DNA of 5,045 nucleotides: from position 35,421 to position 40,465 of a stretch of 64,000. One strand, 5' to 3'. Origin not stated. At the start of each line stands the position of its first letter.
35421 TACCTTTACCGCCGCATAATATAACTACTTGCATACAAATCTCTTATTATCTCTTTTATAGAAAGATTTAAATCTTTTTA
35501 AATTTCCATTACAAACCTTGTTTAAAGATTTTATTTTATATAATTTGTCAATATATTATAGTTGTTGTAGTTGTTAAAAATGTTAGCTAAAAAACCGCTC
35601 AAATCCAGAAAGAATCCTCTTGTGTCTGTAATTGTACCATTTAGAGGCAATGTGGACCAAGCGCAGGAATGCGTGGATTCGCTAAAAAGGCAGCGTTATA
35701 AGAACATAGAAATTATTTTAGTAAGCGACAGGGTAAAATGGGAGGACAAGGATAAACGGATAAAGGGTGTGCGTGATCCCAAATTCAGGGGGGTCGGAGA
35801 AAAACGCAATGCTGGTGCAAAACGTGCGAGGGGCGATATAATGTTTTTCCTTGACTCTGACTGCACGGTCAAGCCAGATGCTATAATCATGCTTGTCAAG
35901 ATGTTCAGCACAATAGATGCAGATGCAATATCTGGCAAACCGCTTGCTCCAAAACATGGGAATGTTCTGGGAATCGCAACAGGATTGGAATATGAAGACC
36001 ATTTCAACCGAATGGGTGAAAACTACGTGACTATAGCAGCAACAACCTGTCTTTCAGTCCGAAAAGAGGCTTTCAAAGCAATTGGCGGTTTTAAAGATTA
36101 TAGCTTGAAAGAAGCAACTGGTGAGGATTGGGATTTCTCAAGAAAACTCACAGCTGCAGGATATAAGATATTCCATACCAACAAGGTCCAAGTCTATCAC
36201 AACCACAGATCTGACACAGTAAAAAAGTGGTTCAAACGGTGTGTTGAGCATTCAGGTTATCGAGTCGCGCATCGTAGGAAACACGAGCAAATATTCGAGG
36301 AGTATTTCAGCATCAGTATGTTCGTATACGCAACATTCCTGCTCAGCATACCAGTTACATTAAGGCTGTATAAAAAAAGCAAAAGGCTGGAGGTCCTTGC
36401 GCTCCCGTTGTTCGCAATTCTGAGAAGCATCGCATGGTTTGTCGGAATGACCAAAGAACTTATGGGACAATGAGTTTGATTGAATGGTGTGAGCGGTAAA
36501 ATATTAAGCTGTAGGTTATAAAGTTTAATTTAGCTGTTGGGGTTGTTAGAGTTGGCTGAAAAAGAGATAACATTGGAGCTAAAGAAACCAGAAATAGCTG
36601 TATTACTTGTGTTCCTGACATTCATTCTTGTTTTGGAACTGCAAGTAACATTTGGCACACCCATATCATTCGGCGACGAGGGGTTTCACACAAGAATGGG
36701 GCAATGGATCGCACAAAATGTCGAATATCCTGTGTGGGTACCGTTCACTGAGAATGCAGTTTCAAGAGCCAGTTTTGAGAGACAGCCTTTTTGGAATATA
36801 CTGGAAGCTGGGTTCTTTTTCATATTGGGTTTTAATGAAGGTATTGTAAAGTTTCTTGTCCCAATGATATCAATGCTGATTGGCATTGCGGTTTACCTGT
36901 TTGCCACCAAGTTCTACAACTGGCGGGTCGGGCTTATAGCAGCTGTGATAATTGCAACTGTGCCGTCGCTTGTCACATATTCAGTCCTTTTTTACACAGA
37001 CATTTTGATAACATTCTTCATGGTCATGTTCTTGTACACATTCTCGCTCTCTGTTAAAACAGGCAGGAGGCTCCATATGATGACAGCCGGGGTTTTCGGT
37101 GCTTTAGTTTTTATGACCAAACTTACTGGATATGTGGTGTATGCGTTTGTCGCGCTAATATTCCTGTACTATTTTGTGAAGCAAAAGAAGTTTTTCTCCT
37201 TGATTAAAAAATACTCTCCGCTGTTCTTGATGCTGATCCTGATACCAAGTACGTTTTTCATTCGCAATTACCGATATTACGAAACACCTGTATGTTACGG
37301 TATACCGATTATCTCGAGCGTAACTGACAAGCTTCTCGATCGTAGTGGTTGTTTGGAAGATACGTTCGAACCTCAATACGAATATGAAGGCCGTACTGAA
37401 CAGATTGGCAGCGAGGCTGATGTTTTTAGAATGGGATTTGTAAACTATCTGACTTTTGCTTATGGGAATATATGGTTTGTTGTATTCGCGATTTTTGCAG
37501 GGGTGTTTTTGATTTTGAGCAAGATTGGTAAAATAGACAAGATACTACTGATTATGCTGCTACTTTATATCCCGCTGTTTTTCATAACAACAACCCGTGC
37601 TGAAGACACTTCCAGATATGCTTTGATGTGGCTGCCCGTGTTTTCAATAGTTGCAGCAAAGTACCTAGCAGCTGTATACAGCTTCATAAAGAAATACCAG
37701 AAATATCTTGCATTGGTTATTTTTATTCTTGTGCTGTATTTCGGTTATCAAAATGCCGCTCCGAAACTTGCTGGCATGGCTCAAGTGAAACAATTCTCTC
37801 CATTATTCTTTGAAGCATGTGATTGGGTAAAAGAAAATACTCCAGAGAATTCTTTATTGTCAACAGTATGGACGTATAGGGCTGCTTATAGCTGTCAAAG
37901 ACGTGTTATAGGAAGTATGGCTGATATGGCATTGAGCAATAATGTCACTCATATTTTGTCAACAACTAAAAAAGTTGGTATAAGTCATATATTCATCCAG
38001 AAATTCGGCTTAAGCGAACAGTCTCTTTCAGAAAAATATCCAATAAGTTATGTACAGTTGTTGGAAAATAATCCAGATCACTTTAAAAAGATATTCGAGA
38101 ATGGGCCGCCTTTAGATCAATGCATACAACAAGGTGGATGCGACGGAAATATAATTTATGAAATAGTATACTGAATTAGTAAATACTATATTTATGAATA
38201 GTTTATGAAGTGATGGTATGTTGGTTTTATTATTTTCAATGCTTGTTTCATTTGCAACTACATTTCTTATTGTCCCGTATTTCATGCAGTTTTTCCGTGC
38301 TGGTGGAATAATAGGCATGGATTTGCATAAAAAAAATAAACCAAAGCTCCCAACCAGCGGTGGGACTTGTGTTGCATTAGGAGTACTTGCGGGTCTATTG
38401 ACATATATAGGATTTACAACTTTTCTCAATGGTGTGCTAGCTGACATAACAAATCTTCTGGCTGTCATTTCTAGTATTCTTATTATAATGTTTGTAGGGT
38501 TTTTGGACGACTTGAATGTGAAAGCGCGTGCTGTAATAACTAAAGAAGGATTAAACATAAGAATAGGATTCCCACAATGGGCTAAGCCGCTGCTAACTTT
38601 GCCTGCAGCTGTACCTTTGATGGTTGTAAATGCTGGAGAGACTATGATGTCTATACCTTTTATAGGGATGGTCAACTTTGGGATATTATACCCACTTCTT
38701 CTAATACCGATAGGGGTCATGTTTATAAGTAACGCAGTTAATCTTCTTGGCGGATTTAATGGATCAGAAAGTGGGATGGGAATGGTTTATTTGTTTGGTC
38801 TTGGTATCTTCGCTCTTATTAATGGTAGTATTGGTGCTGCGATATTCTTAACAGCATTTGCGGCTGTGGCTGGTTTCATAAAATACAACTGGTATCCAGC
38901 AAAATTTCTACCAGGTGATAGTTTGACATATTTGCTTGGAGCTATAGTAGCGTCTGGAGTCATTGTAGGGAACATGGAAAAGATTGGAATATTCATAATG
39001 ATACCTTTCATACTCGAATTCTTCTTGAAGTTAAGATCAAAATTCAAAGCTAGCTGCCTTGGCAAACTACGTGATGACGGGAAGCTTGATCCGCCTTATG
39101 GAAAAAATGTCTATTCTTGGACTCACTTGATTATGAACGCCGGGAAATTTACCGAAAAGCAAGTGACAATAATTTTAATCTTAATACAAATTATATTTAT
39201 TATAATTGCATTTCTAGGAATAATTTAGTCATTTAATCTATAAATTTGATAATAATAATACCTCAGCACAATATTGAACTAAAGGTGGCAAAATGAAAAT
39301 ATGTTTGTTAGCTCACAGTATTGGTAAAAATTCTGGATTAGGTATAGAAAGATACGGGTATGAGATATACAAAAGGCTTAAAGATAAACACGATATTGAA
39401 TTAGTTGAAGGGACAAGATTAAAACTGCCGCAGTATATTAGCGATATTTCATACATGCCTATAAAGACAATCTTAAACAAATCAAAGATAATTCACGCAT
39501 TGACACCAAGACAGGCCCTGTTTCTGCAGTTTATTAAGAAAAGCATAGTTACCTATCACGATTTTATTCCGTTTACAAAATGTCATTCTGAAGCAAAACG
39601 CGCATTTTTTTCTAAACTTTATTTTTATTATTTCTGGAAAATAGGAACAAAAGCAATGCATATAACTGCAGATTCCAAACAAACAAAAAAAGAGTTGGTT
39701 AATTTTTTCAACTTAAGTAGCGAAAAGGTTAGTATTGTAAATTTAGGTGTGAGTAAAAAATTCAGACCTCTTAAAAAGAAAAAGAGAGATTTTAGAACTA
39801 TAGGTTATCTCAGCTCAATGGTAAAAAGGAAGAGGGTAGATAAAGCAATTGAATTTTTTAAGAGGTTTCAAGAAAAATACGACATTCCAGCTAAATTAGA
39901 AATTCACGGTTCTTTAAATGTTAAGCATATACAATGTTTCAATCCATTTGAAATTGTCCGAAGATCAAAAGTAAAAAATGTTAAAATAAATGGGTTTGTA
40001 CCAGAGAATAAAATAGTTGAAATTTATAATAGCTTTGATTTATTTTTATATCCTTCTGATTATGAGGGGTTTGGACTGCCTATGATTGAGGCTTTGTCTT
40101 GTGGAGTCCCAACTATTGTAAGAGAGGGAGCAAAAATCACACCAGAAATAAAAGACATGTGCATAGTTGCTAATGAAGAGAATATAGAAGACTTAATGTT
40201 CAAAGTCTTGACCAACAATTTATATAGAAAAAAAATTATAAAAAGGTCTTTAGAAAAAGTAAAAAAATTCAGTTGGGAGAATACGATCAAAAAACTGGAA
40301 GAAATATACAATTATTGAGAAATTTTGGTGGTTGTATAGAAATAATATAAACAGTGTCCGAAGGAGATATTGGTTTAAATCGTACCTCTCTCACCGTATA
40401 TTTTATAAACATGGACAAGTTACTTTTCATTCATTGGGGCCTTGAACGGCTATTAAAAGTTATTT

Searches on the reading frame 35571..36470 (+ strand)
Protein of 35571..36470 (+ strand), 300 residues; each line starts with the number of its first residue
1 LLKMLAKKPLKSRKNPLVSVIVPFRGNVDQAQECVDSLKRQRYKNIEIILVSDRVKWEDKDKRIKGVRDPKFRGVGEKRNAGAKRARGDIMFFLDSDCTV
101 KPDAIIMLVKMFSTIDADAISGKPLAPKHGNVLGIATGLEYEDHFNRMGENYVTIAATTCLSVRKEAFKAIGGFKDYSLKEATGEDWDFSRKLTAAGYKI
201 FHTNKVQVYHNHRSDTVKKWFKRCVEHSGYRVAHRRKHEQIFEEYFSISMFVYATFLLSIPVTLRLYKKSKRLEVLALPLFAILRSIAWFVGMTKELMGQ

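Call 45: search_protein_families(library=pfam, proteins=[window:35571-36470:+], max_evalue=0.0001)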
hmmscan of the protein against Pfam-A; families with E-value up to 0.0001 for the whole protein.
window:35571-36470:+ (300 aa): 5 families
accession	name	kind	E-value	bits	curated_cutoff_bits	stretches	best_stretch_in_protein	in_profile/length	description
PF00535.33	Glycos_transf_2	-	8.3e-22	78.3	23.3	1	19-171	1-167/168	Glycosyl transferase family 2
PF13641.12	Glyco_tranf_2_3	-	3.7e-13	50.5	27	1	18-224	3-224/230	Glycosyltransferase like family 2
PF13632.12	Glyco_trans_2_3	-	6.5e-13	49.4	27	1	92-285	3-182/198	Glycosyl transferase family group 2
PF10111.15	Glyco_tranf_2_2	-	3.6e-10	40.2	27.3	1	20-113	2-107/276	Glycosyltransferase like family 2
PF13506.12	Glyco_transf_21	-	5.3e-09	36.2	21.7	1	82-224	25-169/174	Glycosyl transferase family 21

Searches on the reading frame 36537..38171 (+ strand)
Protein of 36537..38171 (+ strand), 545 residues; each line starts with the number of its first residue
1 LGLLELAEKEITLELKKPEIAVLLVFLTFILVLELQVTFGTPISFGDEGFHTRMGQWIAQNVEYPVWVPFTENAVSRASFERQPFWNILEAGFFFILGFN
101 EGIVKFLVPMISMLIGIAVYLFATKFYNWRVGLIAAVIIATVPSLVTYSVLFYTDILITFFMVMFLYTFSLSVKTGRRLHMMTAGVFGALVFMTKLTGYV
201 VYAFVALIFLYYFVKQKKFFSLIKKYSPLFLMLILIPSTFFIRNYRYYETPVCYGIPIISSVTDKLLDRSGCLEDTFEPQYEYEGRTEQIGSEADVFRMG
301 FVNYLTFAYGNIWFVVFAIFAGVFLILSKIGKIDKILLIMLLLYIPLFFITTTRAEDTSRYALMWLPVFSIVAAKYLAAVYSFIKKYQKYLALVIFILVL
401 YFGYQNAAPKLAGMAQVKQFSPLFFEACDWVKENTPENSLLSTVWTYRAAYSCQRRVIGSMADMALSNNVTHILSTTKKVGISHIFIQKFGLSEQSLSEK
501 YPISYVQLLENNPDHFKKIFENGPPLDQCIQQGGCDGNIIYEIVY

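Call 44: search_protein_families(library=pfam, proteins=[window:36537-38171:+], max_evalue=0.0001)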
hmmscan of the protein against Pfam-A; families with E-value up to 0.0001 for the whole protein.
window:36537-38171:+ (545 aa): 2 families
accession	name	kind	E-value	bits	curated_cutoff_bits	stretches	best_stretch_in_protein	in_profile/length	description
PF13231.12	PMT_2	-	1.4e-10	42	26.1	1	85-236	5-154/160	Dolichyl-phosphate-mannose-protein mannosyltransferase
PF02516.20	STT3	-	3e-06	27.5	24.5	1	104-218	98-215/405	Oligosaccharyl transferase STT3, N-terminal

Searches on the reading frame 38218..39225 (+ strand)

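Call 44: search_protein_families(library=pfam, proteins=[window:38218-39225:+], max_evalue=0.0001)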
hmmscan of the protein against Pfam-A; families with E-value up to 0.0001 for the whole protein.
window:38218-39225:+ (336 aa): 1 family
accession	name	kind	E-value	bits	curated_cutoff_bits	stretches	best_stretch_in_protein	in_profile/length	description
PF00953.26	Glycos_transf_4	-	3e-26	92.8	27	1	81-250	2-158/160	Glycosyl transferase family 4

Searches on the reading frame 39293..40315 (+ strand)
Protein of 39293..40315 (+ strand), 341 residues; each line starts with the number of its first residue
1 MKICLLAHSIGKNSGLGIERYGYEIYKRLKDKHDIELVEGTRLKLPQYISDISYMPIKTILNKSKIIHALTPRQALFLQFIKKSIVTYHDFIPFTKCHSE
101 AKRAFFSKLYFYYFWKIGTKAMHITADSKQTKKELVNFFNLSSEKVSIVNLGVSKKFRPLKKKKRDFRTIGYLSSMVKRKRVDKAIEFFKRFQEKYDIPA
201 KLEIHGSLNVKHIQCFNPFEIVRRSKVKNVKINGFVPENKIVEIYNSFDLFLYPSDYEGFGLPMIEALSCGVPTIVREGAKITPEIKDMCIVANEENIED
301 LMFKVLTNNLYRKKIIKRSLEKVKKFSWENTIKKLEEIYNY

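Call 44: search_protein_families(library=pfam, proteins=[window:39293-40315:+], max_evalue=0.0001)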
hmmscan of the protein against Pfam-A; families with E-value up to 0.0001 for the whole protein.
window:39293-40315:+ (341 aa): 5 families
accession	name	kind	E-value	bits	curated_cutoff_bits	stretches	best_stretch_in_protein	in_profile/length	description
PF00534.26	Glycos_transf_1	-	1.3e-19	70.8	26.4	1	158-318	6-168/172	Glycosyl transferases group 1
PF13692.12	Glyco_trans_1_4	-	1e-15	58.7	27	1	168-302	2-133/142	Glycosyl transferases group 1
PF13439.12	Glyco_transf_4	-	2.4e-08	34.6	28.5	1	65-154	74-167/170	Glycosyltransferase Family 4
PF13524.12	Glyco_trans_1_2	-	3e-07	30.9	25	1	188-336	5-143/144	Glycosyl transferase-like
PF20706.3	GT4-conflict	-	4.7e-07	29.6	26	1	169-278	202-312/385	Family 4 Glycosyltransferase in conflict systems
